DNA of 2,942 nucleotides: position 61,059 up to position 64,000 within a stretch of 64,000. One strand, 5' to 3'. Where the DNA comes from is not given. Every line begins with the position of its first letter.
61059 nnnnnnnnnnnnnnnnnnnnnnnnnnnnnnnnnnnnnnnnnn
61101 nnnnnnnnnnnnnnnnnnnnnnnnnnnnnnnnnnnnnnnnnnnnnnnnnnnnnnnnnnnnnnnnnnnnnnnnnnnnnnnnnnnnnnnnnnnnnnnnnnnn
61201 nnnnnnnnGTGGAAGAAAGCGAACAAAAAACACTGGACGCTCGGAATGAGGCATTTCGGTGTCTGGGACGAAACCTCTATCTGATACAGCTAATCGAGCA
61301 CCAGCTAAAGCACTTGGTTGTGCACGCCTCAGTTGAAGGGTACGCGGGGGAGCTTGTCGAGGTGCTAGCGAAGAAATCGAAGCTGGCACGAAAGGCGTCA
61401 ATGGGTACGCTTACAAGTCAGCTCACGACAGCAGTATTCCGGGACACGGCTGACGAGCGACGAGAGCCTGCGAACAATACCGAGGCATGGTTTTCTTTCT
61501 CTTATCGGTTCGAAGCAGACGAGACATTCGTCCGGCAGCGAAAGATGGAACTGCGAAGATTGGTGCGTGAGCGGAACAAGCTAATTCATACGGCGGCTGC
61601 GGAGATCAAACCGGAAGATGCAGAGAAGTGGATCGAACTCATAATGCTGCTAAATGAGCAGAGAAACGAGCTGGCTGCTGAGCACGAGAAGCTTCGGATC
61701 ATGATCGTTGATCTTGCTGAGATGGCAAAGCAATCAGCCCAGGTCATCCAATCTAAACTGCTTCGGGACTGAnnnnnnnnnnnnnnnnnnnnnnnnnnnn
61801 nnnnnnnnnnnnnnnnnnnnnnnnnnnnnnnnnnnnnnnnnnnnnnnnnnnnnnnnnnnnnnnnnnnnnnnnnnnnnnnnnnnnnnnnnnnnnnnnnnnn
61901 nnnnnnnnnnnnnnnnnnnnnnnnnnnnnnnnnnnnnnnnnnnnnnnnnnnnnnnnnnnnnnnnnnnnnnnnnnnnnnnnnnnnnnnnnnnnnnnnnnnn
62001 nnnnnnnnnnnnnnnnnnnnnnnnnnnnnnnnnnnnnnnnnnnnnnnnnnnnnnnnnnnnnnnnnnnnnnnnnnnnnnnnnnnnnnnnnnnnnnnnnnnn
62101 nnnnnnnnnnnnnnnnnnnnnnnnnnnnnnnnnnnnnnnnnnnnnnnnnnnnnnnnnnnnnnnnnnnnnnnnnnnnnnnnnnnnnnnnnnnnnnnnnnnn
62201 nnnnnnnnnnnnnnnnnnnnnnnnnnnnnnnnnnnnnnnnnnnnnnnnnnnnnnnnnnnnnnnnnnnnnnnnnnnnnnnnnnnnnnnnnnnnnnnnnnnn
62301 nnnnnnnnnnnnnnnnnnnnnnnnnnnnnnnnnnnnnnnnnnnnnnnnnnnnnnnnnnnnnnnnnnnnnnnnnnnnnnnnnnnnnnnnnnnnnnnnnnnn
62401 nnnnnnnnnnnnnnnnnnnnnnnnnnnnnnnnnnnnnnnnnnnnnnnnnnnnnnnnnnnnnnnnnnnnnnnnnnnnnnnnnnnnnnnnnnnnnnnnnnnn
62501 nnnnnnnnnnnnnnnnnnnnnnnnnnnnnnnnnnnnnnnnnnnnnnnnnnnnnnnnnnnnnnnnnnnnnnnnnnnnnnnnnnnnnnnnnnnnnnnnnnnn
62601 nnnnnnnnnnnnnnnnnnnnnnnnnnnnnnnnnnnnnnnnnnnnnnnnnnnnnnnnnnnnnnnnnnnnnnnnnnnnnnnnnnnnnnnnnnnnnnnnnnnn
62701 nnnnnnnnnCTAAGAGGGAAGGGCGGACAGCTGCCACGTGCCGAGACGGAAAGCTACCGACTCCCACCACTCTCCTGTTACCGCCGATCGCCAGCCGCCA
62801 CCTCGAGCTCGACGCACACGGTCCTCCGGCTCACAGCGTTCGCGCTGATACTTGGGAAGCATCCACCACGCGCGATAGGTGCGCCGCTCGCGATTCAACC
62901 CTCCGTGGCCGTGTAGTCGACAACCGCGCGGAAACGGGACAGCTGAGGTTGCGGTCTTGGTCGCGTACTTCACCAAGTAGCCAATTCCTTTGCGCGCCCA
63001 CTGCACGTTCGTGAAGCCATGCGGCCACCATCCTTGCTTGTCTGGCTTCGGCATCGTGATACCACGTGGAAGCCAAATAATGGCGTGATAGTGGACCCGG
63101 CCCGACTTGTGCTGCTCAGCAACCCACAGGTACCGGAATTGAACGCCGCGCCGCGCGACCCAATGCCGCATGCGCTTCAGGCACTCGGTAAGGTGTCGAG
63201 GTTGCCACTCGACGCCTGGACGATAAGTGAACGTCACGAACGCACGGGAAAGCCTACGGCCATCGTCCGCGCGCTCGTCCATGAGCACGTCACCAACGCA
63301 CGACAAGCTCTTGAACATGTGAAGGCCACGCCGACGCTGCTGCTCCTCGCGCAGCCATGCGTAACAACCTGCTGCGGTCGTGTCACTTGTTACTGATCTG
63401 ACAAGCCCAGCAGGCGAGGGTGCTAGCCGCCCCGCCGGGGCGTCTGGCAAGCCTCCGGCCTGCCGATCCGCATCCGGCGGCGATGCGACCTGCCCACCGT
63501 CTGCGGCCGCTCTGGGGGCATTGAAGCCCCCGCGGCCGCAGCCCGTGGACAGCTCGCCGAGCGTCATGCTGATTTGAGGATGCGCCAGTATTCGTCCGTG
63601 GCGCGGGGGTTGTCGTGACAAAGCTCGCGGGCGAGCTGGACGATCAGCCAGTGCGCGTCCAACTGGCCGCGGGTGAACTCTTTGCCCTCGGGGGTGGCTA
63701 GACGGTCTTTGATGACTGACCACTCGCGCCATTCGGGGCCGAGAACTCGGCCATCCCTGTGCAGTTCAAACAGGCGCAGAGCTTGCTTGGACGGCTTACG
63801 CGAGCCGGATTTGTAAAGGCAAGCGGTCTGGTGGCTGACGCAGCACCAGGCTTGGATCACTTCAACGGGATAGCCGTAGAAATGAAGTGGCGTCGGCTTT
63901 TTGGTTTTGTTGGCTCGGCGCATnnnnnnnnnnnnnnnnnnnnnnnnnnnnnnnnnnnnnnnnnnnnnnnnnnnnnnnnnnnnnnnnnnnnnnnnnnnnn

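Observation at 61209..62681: Low-GC two-gene cassette in which both proteins carry an HEPN-type Rx4H motif, sited between the att junction and Rep of an integrated phage-like element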

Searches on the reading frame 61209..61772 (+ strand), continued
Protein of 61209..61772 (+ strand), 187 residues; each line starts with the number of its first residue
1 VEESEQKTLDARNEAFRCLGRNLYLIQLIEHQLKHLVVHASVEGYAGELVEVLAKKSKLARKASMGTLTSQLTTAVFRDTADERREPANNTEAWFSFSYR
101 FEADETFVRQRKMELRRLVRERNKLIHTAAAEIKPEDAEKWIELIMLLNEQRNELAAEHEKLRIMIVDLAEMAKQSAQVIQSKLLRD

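Call 55: search_protein_families(library=pfam, proteins=[L052:1328-2200:+, L052:2197-3078:-, L052:3-332:+, L051:8588-8881:+, L001:5557-6411:-, L001:3890-4315:-, L005:5465-5944:+], max_evalue=0.01)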
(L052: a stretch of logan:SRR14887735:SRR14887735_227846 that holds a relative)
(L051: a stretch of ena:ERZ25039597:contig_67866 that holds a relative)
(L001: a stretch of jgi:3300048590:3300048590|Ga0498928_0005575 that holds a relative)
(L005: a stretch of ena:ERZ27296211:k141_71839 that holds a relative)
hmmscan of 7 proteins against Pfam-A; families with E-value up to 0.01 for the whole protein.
L052:1328-2200:+ (290 aa): 0 families

L052:2197-3078:- (293 aa): 3 families
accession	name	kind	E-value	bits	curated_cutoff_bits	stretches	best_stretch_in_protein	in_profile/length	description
PF23343.2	REP_ORF2-G2P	-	3.5e-36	123.9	27.8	1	117-213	2-98/99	Replication-associated protein ORF2/G2P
PF20199.4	RepSA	-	0.005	16.5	34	0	134-174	188-227/438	Replication initiator protein, pSAM2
PF11726.14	YagK_YfjJ_C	-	0.0085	16.5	25.8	0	138-174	44-80/170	YagK/YfjJ C-terminal domain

L052:3-332:+ (109 aa): 0 families

L051:8588-8881:+ (97 aa): 0 families

L001:5557-6411:- (284 aa): 0 families

L001:3890-4315:- (141 aa): 0 families

L005:5465-5944:+ (159 aa): 0 families

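Call 58: search_solved_structures(query=A3, max_evalue=10, show_alignments=3)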
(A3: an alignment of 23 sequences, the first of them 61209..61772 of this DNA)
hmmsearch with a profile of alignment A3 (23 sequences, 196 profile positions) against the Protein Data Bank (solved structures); distinct sequences matched with E-value up to 10: 4.
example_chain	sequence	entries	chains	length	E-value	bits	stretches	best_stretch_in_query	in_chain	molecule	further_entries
1nhl_A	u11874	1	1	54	0.21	14.4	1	136-175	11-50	Synaptosomal-associated protein 23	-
5vpa_A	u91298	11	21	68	0.24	14.2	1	113-167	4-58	Protein fosB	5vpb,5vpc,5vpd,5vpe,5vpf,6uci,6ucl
9oc3_F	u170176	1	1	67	0.31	13.9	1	114-167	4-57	Protein FosB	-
11kc_A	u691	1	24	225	0.67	12.8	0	132-150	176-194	Designed nanoparticle O43-TM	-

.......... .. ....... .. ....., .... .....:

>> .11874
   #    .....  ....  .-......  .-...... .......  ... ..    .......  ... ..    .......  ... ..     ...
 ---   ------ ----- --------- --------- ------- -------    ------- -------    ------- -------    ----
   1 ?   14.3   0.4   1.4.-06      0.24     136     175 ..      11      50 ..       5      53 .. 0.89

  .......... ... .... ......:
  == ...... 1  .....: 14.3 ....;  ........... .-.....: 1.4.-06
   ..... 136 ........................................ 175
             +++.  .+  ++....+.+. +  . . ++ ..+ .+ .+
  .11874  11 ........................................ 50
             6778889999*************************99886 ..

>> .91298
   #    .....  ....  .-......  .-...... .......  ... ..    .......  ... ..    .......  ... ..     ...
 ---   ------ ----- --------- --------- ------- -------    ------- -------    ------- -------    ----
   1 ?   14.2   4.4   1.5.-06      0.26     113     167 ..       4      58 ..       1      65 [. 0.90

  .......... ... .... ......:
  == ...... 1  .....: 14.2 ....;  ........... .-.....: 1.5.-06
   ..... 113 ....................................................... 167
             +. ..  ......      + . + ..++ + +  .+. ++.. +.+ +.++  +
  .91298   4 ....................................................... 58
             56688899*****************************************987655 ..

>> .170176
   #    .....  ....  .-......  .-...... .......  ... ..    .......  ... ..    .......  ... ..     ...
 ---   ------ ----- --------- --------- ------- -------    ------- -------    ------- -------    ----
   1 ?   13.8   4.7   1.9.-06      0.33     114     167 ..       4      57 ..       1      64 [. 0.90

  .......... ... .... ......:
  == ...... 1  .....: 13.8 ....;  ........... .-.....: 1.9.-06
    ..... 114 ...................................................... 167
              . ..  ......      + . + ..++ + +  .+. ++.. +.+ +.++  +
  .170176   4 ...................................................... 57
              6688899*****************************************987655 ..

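Call 81: find_encoding_contigs(protein=P0004, flank=6000, max_places=2)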
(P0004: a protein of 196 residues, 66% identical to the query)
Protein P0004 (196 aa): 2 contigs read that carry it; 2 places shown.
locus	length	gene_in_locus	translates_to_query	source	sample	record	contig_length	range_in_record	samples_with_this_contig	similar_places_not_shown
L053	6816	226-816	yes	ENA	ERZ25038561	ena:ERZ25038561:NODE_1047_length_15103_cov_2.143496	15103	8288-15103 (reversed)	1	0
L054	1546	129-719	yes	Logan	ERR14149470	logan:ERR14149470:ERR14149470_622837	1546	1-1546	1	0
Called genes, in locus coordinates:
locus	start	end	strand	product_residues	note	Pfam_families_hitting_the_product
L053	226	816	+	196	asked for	-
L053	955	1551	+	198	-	-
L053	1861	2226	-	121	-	PF12375:DUF3653 (weak)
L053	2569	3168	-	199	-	-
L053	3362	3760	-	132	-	-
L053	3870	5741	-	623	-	PF09848:SLFN-g3_helicase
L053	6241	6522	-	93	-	-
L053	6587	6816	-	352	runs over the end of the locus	-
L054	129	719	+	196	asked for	-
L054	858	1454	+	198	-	-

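Call 82: find_encoding_contigs(protein=P0105, flank=5000, max_places=2)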
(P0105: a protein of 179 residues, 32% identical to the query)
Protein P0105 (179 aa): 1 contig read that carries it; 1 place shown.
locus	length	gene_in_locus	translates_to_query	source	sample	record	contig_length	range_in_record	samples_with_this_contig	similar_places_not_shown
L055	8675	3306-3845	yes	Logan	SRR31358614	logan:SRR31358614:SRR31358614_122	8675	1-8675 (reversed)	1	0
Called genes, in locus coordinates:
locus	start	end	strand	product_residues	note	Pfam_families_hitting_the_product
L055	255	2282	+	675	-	PF13401:AAA_22 (faint), PF09848:SLFN-g3_helicase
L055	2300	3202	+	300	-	PF08378:NERD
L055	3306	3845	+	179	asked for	-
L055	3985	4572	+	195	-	-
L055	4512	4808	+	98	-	-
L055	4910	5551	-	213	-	-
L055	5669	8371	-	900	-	PF28598:PDH_E1_N, PF00456:Transketolase_N, PF17831:PDH_E1_M, PF22613:Transketolase_C_1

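Call 104: search_solved_structures(query=L053:955-1551:+, max_evalue=1)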
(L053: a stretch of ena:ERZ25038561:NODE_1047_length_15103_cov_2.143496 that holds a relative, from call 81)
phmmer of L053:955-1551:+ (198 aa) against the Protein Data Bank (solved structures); distinct sequences matched with E-value up to 1: 1.
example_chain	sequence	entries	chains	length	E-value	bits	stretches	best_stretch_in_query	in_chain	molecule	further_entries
3fao_A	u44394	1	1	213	0.96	12.6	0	110-178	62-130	Non-structural protein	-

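Call 105: search_solved_structures(query=L052:1328-2200:+, max_evalue=1)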
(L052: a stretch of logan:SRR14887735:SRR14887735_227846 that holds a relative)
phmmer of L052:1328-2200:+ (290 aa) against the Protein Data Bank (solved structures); distinct sequences matched with E-value up to 1: 3.
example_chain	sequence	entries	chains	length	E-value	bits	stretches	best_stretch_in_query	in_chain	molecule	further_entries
5t10_A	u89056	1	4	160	0.073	15.9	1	32-74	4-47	Uncharacterized protein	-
5t11_A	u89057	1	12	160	0.074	15.9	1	32-74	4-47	Uncharacterized protein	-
6rxt_CX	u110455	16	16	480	0.94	12.3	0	108-161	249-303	Enp1 | Bystin-like protein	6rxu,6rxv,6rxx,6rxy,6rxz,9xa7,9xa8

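Call 109: find_encoding_contigs(protein=P0006, flank=5000, max_places=2)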
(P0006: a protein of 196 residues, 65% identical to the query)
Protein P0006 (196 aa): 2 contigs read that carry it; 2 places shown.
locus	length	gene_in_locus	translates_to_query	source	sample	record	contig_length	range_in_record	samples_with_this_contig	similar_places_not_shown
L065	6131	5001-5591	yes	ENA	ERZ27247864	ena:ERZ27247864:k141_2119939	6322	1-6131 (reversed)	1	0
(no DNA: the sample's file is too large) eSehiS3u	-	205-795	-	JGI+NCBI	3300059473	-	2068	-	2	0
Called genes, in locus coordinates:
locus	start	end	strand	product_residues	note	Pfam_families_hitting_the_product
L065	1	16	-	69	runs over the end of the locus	?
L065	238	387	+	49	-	-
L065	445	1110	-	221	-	-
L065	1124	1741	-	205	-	PF04024:PspC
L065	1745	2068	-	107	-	PF03551:PadR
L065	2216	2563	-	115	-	PF04076:BOF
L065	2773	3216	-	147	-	-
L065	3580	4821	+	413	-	PF00563:EAL, PF08668:HDOD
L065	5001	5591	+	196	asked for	-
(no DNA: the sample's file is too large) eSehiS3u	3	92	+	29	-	?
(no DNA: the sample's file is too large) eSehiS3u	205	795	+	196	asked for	-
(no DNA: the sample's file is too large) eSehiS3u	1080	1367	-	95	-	-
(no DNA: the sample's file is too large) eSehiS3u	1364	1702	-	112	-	-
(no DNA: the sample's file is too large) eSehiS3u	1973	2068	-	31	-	?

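Call 110: find_encoding_contigs(protein=P0016, flank=5000, max_places=3)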
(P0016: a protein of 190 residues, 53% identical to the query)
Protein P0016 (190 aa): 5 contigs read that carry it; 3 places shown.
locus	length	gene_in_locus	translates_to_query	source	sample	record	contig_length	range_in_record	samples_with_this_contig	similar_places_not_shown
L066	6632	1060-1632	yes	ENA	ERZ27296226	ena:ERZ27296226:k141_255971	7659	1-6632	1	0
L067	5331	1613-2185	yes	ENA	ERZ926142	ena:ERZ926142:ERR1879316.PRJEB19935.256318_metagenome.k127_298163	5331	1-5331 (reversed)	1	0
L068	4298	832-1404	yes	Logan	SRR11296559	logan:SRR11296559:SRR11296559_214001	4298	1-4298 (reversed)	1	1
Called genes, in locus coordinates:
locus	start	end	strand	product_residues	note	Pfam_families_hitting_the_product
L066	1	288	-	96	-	?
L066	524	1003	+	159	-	-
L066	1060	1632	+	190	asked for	-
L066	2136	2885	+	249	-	-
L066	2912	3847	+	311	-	PF00990:GGDEF, PF08837:DUF1810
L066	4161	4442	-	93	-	-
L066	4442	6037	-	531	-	PF05706:CDKN3 (weak), PF22784:PTP-SAK, PF22785:Tc-R-P, PF03747:ADP_ribosyl_GH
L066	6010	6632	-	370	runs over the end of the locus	PF01547:SBP_bac_1, PF13531:SBP_bac_11, PF13416:SBP_bac_8, PF13343:SBP_bac_6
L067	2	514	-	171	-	?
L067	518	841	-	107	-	PF03551:PadR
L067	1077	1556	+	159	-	-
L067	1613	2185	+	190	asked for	-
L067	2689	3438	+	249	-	-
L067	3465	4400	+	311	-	PF00990:GGDEF, PF08837:DUF1810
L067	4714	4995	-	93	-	-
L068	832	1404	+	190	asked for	-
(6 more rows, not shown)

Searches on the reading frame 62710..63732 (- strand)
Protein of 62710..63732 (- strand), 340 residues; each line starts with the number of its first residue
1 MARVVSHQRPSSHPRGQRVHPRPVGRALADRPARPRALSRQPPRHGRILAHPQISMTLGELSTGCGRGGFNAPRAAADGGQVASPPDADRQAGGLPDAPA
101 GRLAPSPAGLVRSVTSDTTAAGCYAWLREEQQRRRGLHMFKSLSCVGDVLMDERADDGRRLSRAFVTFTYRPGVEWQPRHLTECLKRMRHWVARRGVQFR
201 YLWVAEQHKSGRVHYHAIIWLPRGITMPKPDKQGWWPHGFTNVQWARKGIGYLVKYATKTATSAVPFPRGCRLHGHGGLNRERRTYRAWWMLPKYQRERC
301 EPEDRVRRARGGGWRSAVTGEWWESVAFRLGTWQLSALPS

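Call 4: search_protein_families(library=pfam, proteins=[window:62710-63732:-], max_evalue=1)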
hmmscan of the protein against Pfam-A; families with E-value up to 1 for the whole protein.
window:62710-63732:- (340 aa): 3 families
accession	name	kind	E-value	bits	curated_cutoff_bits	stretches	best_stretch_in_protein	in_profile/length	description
PF23343.2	REP_ORF2-G2P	-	1.3e-35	122.1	27.8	1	164-260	2-98/99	Replication-associated protein ORF2/G2P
PF05840.19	Phage_GPA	-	0.0066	16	31.4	1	179-222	218-261/321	Bacteriophage replication gene A protein (GPA)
PF11726.14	YagK_YfjJ_C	-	0.01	16.2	25.8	1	186-221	45-80/170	YagK/YfjJ C-terminal domain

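Call 5: search_protein_families(library=padloc, proteins=[window:62710-63732:-], max_evalue=1)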
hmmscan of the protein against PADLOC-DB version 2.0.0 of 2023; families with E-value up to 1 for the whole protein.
window:62710-63732:- (340 aa): 0 families

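Call 6: search_protein_families(library=ncbifam, proteins=[window:62710-63732:-], max_evalue=1)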
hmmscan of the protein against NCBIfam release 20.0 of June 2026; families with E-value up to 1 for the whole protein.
window:62710-63732:- (340 aa): 0 families

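Call 7: search_protein_families(library=phrogs, proteins=[window:62710-63732:-], max_evalue=1)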
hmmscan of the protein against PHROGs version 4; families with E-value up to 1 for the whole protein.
window:62710-63732:- (340 aa): 5 families
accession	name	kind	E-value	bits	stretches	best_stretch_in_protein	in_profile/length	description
phrog_2969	-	DNA, RNA and nucleotide metabolism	6.6e-43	148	1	99-325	92-327/346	replication initiation protein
phrog_942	-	DNA, RNA and nucleotide metabolism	1.4e-05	25.6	1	164-262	120-239/501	replication initiation protein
phrog_3584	-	DNA, RNA and nucleotide metabolism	3.3e-05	24.4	1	165-263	71-179/265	replication initiation protein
phrog_3419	-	DNA, RNA and nucleotide metabolism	0.0017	18.9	1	164-218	106-158/289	rolling circle DNA replication initiation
phrog_32616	-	unknown function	0.15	13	1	185-203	4-22/46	-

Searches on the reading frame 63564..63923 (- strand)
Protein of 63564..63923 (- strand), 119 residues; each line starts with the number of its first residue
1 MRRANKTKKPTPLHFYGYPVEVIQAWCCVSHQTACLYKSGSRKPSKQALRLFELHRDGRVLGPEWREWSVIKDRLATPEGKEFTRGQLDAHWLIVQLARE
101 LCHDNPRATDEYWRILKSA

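Call 4: search_protein_families(library=pfam, proteins=[window:63564-63923:-], max_evalue=1)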
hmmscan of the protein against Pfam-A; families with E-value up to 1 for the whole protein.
window:63564-63923:- (119 aa): 3 families
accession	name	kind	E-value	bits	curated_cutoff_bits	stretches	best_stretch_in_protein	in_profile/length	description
PF12375.13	DUF3653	-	2.5e-06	28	22.4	1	62-99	6-43/66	Phage protein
PF23417.1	STING_TM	-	0.028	15.2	28.1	1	95-118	21-44/109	STING transmembrane domain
PF07369.16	DUF1488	-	0.19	12.2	22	1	22-57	24-59/82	Protein of unknown function (DUF1488)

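Call 5: search_protein_families(library=padloc, proteins=[window:63564-63923:-], max_evalue=1)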
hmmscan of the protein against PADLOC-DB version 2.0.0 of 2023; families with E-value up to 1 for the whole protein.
window:63564-63923:- (119 aa): 0 families

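Call 6: search_protein_families(library=ncbifam, proteins=[window:63564-63923:-], max_evalue=1)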
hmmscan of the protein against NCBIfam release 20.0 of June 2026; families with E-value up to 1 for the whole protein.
window:63564-63923:- (119 aa): 1 family
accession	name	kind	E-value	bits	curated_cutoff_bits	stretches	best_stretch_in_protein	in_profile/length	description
NF040522.1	VC1465_fam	subfamily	1.4e-10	41.2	70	1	26-108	18-101/111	VC1465 family Xer recombination activation factor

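Call 7: search_protein_families(library=phrogs, proteins=[window:63564-63923:-], max_evalue=1)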
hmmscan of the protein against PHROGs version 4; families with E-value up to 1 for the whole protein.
window:63564-63923:- (119 aa): 3 families
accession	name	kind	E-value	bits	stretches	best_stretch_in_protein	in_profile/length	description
phrog_1668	-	tail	3.4e-06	28.2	1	20-117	21-118/122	tail assembly protein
phrog_2188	-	unknown function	8.8e-05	23.4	1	53-101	13-62/132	-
phrog_18872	-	unknown function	0.35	11.9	1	41-85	41-87/158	-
